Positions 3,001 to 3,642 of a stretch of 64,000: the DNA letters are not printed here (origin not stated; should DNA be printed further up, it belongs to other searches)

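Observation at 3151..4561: Leading-region-like cluster of tiny co-directional genes (DUF6876-like plus 46-97-aa unknowns) behind leader copy 1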

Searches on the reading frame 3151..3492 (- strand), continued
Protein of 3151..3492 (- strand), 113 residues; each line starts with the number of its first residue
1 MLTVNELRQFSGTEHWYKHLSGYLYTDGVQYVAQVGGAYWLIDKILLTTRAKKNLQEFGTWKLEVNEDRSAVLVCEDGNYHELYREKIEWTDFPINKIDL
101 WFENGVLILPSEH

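Call 53: find_homologous_proteins(query=window:3151-3492:-, max_evalue=0.001)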
Query window:3151-3492:- (113 aa): 146 proteins with E <= 0.001 among 146 candidates; the best 120 are listed.
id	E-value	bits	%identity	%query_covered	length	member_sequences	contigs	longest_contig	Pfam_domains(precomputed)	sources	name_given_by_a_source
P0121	6.8e-67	241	90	100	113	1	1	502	PF21781.3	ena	-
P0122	2.9e-66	239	88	100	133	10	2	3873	PF21781.3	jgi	jgi:hypothetical protein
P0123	3.6e-66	238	88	100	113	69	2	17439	PF21781.3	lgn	-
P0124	4.4e-66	238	89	100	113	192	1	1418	PF21781.3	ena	-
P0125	9.1e-65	234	89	100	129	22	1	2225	PF21781.3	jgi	jgi:predicted nucleic-acid-binding Zn-ribbon protein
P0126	1.2e-64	234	88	100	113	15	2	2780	PF21781.3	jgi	-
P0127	1.1e-63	230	85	100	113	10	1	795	PF21781.3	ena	-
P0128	1.2e-63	230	86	100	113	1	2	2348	PF21781.3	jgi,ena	-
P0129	1.6e-63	230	86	100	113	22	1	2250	PF21781.3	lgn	-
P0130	2.5e-63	229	88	100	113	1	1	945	PF21781.3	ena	-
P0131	3.1e-63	229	85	100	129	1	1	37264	PF21781.3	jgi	-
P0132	5.1e-63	228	86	100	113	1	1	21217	PF21781.3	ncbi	-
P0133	6.6e-63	228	86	100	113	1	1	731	PF21781.3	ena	-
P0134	1.2e-62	227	87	100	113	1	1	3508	PF21781.3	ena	-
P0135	1.2e-62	227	87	100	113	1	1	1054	PF21781.3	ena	-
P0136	1.3e-62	227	86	100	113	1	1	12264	PF21781.3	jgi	-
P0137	1.4e-62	227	85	100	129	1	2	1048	PF21781.3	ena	-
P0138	3.0e-62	226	84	100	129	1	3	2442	PF21781.3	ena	-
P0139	5.6e-62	225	86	100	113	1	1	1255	PF21781.3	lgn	-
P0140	7.2e-62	225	82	100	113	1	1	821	PF21781.3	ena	-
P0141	7.6e-62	225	84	100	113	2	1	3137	PF21781.3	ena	-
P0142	1.2e-61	224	83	100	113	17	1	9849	PF21781.3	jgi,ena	-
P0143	1.3e-61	224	86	100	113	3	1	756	PF21781.3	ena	-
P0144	1.6e-61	223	84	100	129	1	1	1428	PF21781.3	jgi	-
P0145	1.9e-61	223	84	100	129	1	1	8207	PF21781.3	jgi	-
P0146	2.5e-61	223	82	100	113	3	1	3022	PF21781.3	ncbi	ncbi:MAG: DUF6876 family protein [Candidatus Omnitrophota bacterium]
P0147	2.7e-61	223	85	100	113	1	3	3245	PF21781.3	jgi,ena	-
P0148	4.1e-61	222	84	100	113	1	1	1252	PF21781.3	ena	-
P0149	5.4e-61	222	82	100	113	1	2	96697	PF21781.3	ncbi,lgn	-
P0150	6.5e-61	222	83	100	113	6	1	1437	PF21781.3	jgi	-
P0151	6.7e-61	221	84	100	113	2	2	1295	PF21781.3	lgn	-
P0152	9.9e-61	221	84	100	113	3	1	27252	PF21781.3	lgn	-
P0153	1.1e-60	221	83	100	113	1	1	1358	PF21781.3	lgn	-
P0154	1.3e-60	221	85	100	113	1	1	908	PF21781.3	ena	-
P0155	2.6e-60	220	84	100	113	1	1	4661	PF21781.3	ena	-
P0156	6.2e-60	218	81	100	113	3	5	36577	PF21781.3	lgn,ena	-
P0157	8.3e-60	218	81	100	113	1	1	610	PF21781.3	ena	-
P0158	8.6e-60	218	84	100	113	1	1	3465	PF21781.3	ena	-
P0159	8.7e-60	218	83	100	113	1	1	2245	PF21781.3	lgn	-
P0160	1.1e-59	218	82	99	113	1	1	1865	PF21781.3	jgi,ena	-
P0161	2.4e-59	216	81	100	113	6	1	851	PF21781.3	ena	-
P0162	2.8e-59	216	83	100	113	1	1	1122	PF21781.3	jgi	-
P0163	2.9e-59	216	80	100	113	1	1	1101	PF21781.3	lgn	-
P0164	4.7e-59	216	85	95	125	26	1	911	PF21781.3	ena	-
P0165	6.9e-59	215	81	100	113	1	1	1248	PF21781.3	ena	-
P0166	1.3e-58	214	81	100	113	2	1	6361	PF21781.3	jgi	jgi:hypothetical protein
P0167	2.8e-58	213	81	100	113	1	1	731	PF21781.3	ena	-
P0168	8.3e-58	211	80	100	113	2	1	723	PF21781.3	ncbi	-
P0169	1.8e-57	210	79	100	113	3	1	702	PF21781.3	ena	-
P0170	3.5e-57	209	82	96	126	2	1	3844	PF21781.3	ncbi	-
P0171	4.2e-57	209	78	100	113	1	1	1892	PF21781.3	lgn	-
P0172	5.3e-57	209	80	99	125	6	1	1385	PF21781.3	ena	-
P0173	1.0e-56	208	81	100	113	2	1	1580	PF21781.3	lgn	-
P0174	1.7e-56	207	79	100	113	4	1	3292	PF21781.3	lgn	-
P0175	3.4e-56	206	80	100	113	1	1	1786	PF21781.3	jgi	-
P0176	7.1e-56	205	78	100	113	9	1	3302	PF21781.3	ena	-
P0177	1.9e-55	204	77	100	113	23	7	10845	PF21781.3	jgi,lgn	-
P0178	2.0e-55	204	76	100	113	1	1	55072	PF21781.3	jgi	jgi:hypothetical protein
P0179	2.6e-55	203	77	100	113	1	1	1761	PF21781.3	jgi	-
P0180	3.2e-55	203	76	100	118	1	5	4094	PF21781.3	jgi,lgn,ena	-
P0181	1.6e-54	201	75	100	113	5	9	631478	PF21781.3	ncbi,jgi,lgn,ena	jgi:hypothetical protein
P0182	1.7e-54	201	78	100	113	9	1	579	PF21781.3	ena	-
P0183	2.3e-54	200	77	100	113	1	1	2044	PF21781.3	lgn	-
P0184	2.5e-54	200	75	100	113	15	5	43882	PF21781.3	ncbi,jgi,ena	jgi:hypothetical protein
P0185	2.7e-54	200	77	100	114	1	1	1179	PF21781.3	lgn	-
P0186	6.2e-54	199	81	94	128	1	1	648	PF21781.3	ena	-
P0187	7.3e-54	199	77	100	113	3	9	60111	PF21781.3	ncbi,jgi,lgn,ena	jgi:hypothetical protein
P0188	1.0e-53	198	75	100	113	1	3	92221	PF21781.3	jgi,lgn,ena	-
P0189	1.5e-53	198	75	100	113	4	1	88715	PF21781.3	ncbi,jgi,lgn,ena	-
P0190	1.9e-53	197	81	92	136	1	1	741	PF21781.3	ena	-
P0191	2.9e-52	194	73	99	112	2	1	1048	PF21781.3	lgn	-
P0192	1.4e-51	191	85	86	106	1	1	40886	PF21781.3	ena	-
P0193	1.7e-50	188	72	100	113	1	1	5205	PF21781.3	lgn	-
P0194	9.2e-48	179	66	100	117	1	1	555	PF21781.3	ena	-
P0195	2.1e-47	178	67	99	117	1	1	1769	PF21781.3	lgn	-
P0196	1.7e-46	175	70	99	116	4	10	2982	PF21781.3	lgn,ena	-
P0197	1.4e-45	172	65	99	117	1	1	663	PF21781.3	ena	-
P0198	9.0e-45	169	65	99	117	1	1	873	PF21781.3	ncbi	-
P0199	3.6e-43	164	63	100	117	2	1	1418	PF21781.3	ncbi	-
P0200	4.9e-43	164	63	97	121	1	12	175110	PF21781.3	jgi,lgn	-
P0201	2.5e-42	162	84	73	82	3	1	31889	PF21781.3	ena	-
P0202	3.5e-42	161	83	77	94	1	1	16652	PF21781.3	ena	-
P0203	1.3e-41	159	84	73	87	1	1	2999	PF21781.3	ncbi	-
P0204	5.0e-41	157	68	95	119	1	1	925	PF21781.3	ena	-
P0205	5.6e-41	157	83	73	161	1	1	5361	PF21781.3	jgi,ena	-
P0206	1.4e-40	156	89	66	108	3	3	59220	PF21781.3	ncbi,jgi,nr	ncbi:hypothetical protein D4R78_07835 [bacterium]|nr:MAG: hypothetical protein D4R78_07835 [bacteriu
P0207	5.4e-40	154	62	100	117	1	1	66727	PF21781.3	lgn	-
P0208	2.6e-39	152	79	73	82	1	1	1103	PF21781.3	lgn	-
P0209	2.0e-38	149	80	73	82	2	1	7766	PF21781.3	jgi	-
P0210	4.9e-38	148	58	100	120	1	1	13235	PF21781.3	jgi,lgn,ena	-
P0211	7.9e-38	147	87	68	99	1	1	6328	PF21781.3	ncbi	-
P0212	2.6e-35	139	57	99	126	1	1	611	PF21781.3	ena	-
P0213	3.2e-35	139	85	65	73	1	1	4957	PF21781.3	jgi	-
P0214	4.5e-35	138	86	64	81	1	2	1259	PF21781.3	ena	-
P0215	1.1e-33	134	87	60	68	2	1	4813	PF21781.3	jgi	-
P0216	2.7e-33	132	80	67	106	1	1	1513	PF21781.3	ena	-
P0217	7.3e-33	131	55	98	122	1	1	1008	PF21781.3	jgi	-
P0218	7.1e-32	128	52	98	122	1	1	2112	PF21781.3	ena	-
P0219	1.8e-31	126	53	99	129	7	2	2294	PF21781.3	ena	-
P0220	2.2e-31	126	54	96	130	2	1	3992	PF21781.3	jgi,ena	-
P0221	4.8e-31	125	56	96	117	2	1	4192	PF21781.3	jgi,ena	-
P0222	7.5e-31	124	57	96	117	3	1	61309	PF21781.3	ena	-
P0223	8.3e-31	124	55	99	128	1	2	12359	PF21781.3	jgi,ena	-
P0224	1.2e-30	124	55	96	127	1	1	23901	PF21781.3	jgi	jgi:hypothetical protein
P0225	8.3e-30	121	49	99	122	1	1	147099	PF21781.3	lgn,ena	-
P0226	1.4e-29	120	50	100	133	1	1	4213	PF21781.3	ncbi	-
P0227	1.8e-29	120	52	99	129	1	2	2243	PF21781.3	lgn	-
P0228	1.9e-29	120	50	100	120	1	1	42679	PF21781.3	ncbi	-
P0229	4.2e-29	119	52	99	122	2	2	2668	PF21781.3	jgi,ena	-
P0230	7.5e-29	118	50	99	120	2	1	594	PF21781.3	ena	-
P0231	8.1e-29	118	49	97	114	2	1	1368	PF21781.3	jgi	jgi:hypothetical protein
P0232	2.3e-28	116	52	96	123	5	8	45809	PF21781.3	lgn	-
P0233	5.3e-28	115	51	93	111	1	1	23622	PF21781.3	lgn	-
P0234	9.4e-28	114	52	96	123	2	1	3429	PF21781.3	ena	-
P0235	1.0e-27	114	50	99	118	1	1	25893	PF21781.3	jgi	jgi:hypothetical protein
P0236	2.8e-27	113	53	95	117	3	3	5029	PF21781.3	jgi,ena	-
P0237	6.4e-27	112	51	99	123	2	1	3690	PF21781.3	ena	-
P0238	7.0e-27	112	50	96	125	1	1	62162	PF21781.3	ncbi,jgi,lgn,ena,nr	ncbi:MAG: hypothetical protein OEY94_10885 [Alphaproteobacteria bacterium]|nr:hypothetical protein [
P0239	8.7e-27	111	50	99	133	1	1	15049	PF21781.3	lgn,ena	-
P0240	8.8e-27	111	51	99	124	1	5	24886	PF21781.3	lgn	-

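Call 63: predict_structure(alignment_id=A3)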
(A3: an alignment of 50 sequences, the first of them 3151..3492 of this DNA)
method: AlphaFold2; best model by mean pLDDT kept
length: 113 residues; sequences in the alignment: 50
mean_pLDDT: 93.9   pTM: 0.86
mean pLDDT of the five models: 93.9, 93.7, 93.5, 92.8, 90.8
residues with pLDDT >= 90: 95; 70-90: 18; 50-70: 0; < 50: 0
segments of 3 or more residues with pLDDT < 50: none
pLDDT, mean of each block of 10 residues (from residue 1): 82 92 96 94 97 94 97 95 97 95 96 87
secondary structure, 60 per line:
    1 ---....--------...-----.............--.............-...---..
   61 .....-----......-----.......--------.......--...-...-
elements in order: H4-7 E16-18 E24-26 H27-36 H39-51 E59-65 E71-76 E82-88 E97-103 E106-108

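Call 72: fold_search(model_id=the predicted structure, library=viral)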
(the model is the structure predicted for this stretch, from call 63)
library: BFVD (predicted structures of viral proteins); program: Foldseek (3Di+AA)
matches with E <= 10: 1304; with E <= 0.001: 0
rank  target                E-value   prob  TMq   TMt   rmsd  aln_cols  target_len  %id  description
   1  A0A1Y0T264            2.4e-02  0.69  0.28  0.22  10.9        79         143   10  Uncharacterized protein [Pseudomonas phage Phabio]
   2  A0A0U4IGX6            3.1e-02  0.91  0.33  0.20   4.5        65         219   17  (no name in the UniProt tables at hand)
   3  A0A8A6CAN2            3.7e-02  0.94  0.34  0.32   5.3        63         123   19  (no name in the UniProt tables at hand)
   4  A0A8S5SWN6            5.7e-02  0.28  0.26  0.10  17.1        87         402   15  Uncharacterized protein [Siphoviridae sp. ctDOT22]
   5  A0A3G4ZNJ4            6.5e-02  0.13  0.19  0.15  12.6        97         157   20  Uncharacterized protein [Terrestrivirus sp.]
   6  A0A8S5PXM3            7.8e-02  0.51  0.33  0.27  15.0        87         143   13  Uncharacterized protein [Myoviridae sp. ctgsk7]
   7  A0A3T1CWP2            1.0e-01  0.66  0.27  0.10  10.6        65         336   15  Uncharacterized protein [Acanthamoeba castellanii medusavirus J1]
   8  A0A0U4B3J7            1.2e-01  0.80  0.31  0.43   4.9        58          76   12  Uncharacterized protein [Arthrobacter phage Jasmine]
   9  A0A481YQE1            1.2e-01  0.60  0.31  0.14   5.9        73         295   12  Putative divergent proliferating cell nuclear antigen [Pithovirus LCDPAC01]
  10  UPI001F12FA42         1.2e-01  0.18  0.29  0.17  13.7       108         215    7  (no name look-up for this kind of identifier)
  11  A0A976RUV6            1.3e-01  0.30  0.31  0.18  12.4       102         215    8  (no name in the UniProt tables at hand)
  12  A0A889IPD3            1.4e-01  0.54  0.28  0.33   5.8        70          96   10  (no name in the UniProt tables at hand)
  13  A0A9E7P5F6            1.5e-01  0.13  0.22  0.11  16.4       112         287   12  (no name in the UniProt tables at hand)
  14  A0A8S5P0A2            1.6e-01  0.14  0.26  0.08  13.8       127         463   11  Uncharacterized protein [Myoviridae sp. ctLnO19]
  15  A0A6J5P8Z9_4          1.7e-01  0.82  0.25  0.02   2.3        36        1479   17  ART-PolyVal-like domain-containing protein [uncultured Caudovirales phage]
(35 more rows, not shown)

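Call 98: search_protein_families(library=padloc, proteins=[window:3151-3492:-], max_evalue=0.01)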
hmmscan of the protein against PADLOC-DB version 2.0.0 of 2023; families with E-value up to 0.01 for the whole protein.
window:3151-3492:- (113 aa): 0 families
